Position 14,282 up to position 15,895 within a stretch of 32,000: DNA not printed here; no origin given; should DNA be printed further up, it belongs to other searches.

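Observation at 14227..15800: Codon-usage-foreign single-gene cassette: unknown 230-aa domain fused to a YfbR-like HD nucleotidase, with its own strong promoter, long leader and terminator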

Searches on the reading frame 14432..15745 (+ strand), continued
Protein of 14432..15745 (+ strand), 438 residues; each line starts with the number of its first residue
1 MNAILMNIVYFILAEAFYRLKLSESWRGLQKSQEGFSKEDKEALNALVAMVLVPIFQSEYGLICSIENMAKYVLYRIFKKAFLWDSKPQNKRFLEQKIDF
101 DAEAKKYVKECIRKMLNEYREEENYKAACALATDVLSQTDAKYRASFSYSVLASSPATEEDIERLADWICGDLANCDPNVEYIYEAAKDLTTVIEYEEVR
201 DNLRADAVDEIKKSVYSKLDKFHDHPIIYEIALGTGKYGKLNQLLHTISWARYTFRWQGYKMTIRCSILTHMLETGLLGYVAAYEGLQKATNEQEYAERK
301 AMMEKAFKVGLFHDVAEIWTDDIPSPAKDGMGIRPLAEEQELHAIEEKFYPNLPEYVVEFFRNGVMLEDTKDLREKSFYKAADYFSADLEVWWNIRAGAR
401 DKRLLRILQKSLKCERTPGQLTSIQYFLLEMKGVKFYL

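Call 26: find_related_loci(query=A1, collection=viral_contigs, flank=6000)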
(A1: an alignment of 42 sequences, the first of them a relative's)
Query A1 (438 aa) in viral_contigs; peptide patterns used: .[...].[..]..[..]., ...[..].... (x = any residue, [..] = any of these).
40 stretches matched a pattern, but none encodes a relative of the query by tblastn (E <= 1e-3).
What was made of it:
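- On Known anti-phage defence systems: None of 2.9 million viral contigs carries a relative (call 26).
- Tried and rejected: The viral contig scan found nothing (call 26).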

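Call 31: search_solved_structures(query=A1, max_evalue=1, show_alignments=2)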
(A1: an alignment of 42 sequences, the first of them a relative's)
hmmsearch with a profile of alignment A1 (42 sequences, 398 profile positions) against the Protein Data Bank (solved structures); distinct sequences matched with E-value up to 1: 5.
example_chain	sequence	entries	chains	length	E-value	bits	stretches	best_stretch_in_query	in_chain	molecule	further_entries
2paq_A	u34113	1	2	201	5.8e-10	41.9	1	201-388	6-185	5'-deoxynucleotidase YfbR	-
2par_A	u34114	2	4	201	1.2e-08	37.6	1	201-388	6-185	5'-deoxynucleotidase YfbR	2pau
3mzo_A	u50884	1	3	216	4.8e-05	25.7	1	211-390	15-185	Lin2634 protein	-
5tk6_A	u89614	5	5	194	0.0031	19.8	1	201-286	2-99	OxsA protein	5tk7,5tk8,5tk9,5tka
6zpa_A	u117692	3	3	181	0.018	17.3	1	212-283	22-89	DatZ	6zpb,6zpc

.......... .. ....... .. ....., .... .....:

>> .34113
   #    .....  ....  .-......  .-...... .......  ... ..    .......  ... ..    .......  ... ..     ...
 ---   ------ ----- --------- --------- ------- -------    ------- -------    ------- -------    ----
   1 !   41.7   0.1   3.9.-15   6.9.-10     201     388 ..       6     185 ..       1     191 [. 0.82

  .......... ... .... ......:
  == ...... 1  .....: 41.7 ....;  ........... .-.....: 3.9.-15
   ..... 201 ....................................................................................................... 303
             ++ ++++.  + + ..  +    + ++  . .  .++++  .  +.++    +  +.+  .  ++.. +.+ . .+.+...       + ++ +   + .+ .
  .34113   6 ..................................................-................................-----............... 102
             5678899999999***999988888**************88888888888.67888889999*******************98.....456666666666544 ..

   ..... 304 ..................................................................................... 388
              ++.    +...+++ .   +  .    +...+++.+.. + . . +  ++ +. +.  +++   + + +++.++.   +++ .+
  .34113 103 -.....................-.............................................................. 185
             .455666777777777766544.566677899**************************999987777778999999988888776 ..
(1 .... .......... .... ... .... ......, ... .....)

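Call 35: find_encoding_contigs(protein=P0003, flank=3000, max_places=6)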
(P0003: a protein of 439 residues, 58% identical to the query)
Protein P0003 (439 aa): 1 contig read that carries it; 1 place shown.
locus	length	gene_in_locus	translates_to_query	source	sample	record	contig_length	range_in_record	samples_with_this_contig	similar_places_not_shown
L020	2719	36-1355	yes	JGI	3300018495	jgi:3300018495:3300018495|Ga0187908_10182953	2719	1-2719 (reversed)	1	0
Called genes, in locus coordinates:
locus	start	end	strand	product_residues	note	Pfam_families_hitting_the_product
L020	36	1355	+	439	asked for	PF12917:YfbR-like, PF13023:HD_3 (weak)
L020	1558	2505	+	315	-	PF13518:HTH_28 (weak), PF13551:HTH_29 (weak), PF13565:HTH_32 (weak), PF00665:rve, PF13683:rve_3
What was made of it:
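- An rve transposase lies next to the closest homologue in L020 (call 35).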

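Call 36: find_encoding_contigs(protein=P0005, flank=3000, max_places=6)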
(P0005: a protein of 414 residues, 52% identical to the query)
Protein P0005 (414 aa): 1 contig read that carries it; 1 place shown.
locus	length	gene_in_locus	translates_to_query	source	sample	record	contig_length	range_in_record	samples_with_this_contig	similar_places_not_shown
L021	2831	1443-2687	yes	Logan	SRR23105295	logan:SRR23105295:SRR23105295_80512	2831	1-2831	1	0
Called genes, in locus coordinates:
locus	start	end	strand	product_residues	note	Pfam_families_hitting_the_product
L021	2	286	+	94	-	?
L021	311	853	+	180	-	PF12685:SpoIIIAH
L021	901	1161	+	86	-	-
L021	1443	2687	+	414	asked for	PF12917:YfbR-like, PF13023:HD_3 (weak)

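Call 37: find_encoding_contigs(protein=P0015, flank=6000, max_places=6)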
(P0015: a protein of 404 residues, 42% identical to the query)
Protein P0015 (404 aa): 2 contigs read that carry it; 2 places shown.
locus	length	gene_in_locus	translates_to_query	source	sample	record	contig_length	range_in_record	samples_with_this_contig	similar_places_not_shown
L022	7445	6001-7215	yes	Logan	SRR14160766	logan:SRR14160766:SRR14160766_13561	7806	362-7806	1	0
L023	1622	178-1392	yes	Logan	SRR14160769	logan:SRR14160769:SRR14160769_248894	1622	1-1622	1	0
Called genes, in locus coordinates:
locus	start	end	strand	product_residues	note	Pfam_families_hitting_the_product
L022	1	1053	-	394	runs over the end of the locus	PF00091:Tubulin, PF12327:FtsZ_C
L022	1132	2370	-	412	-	PF11104:PilM_2 (faint), PF02491:SHS2_FTSA, PF06277:EutA (weak), PF06723:MreB_Mbl (weak), PF14450:FtsA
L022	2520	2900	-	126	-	PF06947:DUF1290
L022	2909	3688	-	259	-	PF05949:DUF881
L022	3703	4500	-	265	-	PF08478:POTRA_1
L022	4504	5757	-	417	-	PF00275:EPSP_synthase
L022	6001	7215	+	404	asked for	PF12917:YfbR-like, PF13023:HD_3 (faint)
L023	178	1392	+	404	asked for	PF12917:YfbR-like, PF13023:HD_3 (faint)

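Call 38: predict_structure(alignment_id=A1)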
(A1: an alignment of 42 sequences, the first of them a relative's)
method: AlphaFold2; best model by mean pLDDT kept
length: 438 residues; sequences in the alignment: 42
mean_pLDDT: 92.3   pTM: 0.93
mean pLDDT of the five models: 92.3, 92.2, 91.5, 91.4, 91.4
residues with pLDDT >= 90: 355; 70-90: 63; 50-70: 19; < 50: 1
segments of 3 or more residues with pLDDT < 50: none
pLDDT, mean of each block of 10 residues (from residue 1): 83 97 84 84 98 98 97 96 79 92 94 96 95 82 62 79 94 92 98 95 91 94 96 97 98 90 93 98 93 93 97 96 86 95 97 97 92 93 97 96 95 92 97 95
secondary structure, 60 per line:
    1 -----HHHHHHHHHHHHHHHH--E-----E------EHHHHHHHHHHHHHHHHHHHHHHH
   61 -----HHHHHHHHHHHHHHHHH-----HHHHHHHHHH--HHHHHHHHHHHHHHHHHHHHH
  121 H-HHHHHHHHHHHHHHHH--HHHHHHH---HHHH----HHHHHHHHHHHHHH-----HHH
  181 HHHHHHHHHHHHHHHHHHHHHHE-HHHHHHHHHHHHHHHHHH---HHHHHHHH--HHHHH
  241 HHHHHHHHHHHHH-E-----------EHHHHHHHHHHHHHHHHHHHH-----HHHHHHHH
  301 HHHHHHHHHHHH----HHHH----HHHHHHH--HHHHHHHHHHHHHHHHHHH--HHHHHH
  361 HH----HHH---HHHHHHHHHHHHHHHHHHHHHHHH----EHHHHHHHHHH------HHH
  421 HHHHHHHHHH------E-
elements in order: H6-21 H38-60 H66-82 H88-97 H100-121 H123-138 H141-147 H151-154 H159-172 H178-202 H205-222 H226-233 H236-253 H268-287 H293-312 H317-320 H325-331 H334-352 H355-362 H373-396 H402-411 H418-430
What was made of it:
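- The full model has pLDDT 92 (call 38).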

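Call 42: find_encoding_contigs(protein=P0006, flank=3000, max_places=6)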
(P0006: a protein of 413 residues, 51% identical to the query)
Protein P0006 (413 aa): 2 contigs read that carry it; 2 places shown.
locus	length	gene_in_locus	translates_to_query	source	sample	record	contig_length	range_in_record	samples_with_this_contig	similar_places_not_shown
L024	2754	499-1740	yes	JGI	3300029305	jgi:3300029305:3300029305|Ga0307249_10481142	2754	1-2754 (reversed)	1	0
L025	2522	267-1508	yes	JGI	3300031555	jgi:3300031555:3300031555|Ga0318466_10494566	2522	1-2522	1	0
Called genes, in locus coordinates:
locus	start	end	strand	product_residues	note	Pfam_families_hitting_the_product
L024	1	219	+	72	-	?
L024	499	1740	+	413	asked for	PF12917:YfbR-like, PF13023:HD_3 (weak)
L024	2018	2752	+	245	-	?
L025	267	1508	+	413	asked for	PF12917:YfbR-like, PF13023:HD_3 (weak)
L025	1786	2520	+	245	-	?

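Call 43: find_encoding_contigs(protein=P0007, flank=3000, max_places=6)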
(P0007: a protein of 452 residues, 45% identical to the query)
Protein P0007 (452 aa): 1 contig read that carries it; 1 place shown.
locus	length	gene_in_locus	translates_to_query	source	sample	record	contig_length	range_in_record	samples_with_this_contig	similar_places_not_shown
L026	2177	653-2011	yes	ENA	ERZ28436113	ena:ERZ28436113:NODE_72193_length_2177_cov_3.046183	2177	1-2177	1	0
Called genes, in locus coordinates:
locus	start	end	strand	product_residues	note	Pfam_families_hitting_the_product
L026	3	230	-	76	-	?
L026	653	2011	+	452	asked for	PF12917:YfbR-like, PF13023:HD_3 (weak), PF01966:HD (weak)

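Call 44: find_encoding_contigs(protein=P0055, flank=6000, max_places=6)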
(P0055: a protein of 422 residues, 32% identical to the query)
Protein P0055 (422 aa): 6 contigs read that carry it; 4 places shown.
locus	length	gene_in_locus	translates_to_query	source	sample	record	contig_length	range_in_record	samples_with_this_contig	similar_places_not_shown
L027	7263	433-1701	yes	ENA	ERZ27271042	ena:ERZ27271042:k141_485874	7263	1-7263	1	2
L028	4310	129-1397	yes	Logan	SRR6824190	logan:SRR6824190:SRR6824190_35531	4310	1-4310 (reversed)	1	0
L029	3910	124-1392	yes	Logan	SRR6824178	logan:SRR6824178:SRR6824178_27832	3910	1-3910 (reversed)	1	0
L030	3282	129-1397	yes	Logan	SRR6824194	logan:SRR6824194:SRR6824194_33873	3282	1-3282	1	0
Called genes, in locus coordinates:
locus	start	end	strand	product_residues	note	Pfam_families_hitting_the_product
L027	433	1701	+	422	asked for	PF12917:YfbR-like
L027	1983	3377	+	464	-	PF12917:YfbR-like, PF13023:HD_3 (weak)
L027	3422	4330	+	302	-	PF10609:ParA, PF00142:Fer4_NifH, PF01656:CbiA, PF02374:ArsA_ATPase (faint), PF06564:CBP_BcsQ, PF09140:MipZ, PF13614:AAA_31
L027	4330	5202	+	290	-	PF02195:ParB_N, PF17762:HTH_ParB, PF23552:ParB_C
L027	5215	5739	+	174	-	PF14584:DUF4446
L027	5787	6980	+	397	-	PF01996:F420_ligase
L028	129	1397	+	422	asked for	PF12917:YfbR-like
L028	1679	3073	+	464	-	PF12917:YfbR-like, PF13023:HD_3 (weak)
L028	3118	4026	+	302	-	PF10609:ParA, PF00142:Fer4_NifH, PF01656:CbiA, PF02374:ArsA_ATPase (faint), PF06564:CBP_BcsQ, PF09140:MipZ, PF13614:AAA_31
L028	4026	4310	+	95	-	?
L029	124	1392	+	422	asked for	PF12917:YfbR-like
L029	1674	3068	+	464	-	PF12917:YfbR-like, PF13023:HD_3 (weak)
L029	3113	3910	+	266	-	?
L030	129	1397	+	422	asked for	PF12917:YfbR-like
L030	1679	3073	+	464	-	PF12917:YfbR-like, PF13023:HD_3 (weak)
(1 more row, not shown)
